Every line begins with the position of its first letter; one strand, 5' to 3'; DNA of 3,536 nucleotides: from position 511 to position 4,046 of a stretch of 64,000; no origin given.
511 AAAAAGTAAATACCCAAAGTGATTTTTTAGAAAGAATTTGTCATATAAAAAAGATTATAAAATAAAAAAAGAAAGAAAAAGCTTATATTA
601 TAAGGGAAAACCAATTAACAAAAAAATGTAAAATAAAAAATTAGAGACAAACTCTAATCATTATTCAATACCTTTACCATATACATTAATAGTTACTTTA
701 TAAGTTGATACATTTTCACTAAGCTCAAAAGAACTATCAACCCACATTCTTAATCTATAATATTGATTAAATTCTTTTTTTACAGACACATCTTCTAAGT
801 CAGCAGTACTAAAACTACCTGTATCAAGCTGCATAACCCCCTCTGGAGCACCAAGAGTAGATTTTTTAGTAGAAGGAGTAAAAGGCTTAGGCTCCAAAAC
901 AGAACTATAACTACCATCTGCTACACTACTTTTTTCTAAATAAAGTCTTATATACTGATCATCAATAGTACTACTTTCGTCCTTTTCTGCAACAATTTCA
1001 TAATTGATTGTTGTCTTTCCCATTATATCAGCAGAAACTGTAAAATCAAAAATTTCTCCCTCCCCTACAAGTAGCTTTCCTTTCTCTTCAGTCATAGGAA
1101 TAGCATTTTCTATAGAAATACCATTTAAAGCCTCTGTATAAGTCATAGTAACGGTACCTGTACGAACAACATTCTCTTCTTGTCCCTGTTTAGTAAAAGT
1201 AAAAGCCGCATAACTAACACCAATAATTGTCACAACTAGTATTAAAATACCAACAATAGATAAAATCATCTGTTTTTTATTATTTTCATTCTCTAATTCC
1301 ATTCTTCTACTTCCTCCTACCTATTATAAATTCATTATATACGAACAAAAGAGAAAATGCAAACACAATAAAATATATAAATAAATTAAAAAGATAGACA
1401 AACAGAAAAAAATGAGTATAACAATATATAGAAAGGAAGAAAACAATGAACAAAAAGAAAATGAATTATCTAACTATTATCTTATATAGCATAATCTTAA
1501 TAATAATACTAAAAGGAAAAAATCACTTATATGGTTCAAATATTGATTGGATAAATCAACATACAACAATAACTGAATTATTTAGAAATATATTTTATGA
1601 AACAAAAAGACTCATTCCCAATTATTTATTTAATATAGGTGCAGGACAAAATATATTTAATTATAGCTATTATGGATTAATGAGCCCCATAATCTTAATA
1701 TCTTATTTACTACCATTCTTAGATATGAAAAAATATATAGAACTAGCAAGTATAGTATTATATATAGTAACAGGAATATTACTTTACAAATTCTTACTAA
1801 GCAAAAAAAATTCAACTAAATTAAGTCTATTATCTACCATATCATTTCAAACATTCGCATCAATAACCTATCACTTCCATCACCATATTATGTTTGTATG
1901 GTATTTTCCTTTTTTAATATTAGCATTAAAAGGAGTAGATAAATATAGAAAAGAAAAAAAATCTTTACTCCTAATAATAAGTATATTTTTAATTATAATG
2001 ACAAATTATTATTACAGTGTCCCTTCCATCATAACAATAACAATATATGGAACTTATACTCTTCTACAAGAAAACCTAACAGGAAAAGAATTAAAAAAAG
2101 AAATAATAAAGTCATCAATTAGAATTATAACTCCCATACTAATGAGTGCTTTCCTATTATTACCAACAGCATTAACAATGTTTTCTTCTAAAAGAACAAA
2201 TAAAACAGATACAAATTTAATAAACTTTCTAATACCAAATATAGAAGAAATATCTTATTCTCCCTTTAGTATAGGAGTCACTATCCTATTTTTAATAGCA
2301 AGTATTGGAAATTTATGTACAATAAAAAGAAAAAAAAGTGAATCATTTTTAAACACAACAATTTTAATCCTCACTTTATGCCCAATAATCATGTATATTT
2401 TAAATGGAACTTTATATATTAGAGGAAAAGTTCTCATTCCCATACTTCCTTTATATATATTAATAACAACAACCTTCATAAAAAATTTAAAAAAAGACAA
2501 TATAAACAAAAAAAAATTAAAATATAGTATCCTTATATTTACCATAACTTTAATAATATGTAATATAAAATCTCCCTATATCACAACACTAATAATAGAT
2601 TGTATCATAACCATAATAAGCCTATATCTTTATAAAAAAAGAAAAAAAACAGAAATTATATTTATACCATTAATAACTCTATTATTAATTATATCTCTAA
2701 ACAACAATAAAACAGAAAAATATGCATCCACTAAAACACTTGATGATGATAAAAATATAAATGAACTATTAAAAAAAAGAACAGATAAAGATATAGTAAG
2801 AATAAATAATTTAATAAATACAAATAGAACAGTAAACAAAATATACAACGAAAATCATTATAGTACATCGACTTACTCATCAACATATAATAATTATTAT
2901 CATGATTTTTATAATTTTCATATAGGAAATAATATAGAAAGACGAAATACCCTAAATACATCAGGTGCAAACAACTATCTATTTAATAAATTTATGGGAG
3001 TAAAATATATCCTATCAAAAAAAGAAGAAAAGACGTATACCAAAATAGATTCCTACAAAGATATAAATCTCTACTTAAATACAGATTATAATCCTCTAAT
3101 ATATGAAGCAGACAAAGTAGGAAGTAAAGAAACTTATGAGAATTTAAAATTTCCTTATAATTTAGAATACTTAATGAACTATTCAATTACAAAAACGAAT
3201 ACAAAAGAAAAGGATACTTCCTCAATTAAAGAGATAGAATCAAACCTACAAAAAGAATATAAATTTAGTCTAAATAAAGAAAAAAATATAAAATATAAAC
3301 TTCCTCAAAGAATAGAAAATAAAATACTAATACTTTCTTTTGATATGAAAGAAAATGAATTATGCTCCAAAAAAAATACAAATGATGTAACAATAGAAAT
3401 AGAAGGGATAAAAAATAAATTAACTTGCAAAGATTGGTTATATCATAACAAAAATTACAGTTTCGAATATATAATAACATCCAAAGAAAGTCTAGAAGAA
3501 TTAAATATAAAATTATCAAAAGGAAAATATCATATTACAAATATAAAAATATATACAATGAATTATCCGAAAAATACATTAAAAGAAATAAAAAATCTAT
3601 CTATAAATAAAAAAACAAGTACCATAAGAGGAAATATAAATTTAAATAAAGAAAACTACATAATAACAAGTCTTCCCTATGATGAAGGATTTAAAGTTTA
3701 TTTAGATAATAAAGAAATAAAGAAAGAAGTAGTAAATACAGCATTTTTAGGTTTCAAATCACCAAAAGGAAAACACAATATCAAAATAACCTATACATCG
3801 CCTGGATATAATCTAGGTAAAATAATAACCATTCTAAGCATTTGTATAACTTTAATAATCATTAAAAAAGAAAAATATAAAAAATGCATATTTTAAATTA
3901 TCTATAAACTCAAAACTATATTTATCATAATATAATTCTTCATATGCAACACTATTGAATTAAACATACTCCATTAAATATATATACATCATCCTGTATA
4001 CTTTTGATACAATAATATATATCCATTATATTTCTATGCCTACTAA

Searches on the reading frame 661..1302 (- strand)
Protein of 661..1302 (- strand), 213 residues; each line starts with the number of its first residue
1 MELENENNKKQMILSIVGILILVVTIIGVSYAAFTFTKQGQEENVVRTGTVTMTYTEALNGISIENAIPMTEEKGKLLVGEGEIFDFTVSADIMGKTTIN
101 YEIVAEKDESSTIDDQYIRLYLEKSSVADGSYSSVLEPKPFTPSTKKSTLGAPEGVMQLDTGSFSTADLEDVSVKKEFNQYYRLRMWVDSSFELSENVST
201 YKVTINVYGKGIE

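Call 64: find_encoding_contigs(protein=window:661-1302:-, flank=10000, max_places=2)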
Protein window:661-1302:- (213 aa): 19 contigs read that carry it; 2 places shown.
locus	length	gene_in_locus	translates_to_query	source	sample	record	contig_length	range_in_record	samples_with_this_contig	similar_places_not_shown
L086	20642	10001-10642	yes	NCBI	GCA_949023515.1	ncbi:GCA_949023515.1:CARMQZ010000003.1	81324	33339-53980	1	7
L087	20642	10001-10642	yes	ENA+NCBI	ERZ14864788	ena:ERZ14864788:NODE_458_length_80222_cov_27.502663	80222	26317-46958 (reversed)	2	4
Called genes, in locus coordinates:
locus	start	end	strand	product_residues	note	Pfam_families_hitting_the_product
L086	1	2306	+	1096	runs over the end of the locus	PF17757:UvrB_inter, PF02559:CarD_TRCF_RID, PF04851:ResIII, PF00270:DEAD, PF00271:Helicase_C, PF03461:TRCF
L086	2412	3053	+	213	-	-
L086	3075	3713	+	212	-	-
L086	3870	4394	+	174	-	PF04014:MazE_antitoxin, PF15714:SpoVT_C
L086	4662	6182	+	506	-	PF00133:tRNA-synt_1, PF01406:tRNA-synt_1e (faint), PF09334:tRNA-synt_1g, PF00133:tRNA-synt_1, PF19303:Anticodon_3, PF08264:Anticodon_1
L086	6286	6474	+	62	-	-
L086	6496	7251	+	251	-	PF01026:TatD_DNase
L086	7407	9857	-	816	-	PF09586:YfhO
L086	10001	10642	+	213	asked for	-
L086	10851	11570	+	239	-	-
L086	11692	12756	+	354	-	-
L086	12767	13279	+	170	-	-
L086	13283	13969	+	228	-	-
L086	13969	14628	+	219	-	-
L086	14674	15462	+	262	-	PF00398:RrnaAD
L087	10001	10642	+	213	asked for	-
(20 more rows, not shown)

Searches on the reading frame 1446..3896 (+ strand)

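Call 35: search_protein_families(library=pfam, proteins=[window:1446-3896:+], max_evalue=0.00001)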
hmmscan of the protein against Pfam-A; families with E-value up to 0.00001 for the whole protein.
window:1446-3896:+ (816 aa): 1 family
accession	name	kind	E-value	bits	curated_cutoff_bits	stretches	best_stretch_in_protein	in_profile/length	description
PF09586.16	YfhO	-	8.4e-54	183.6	28.5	1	9-795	4-835/835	Bacterial membrane protein YfhO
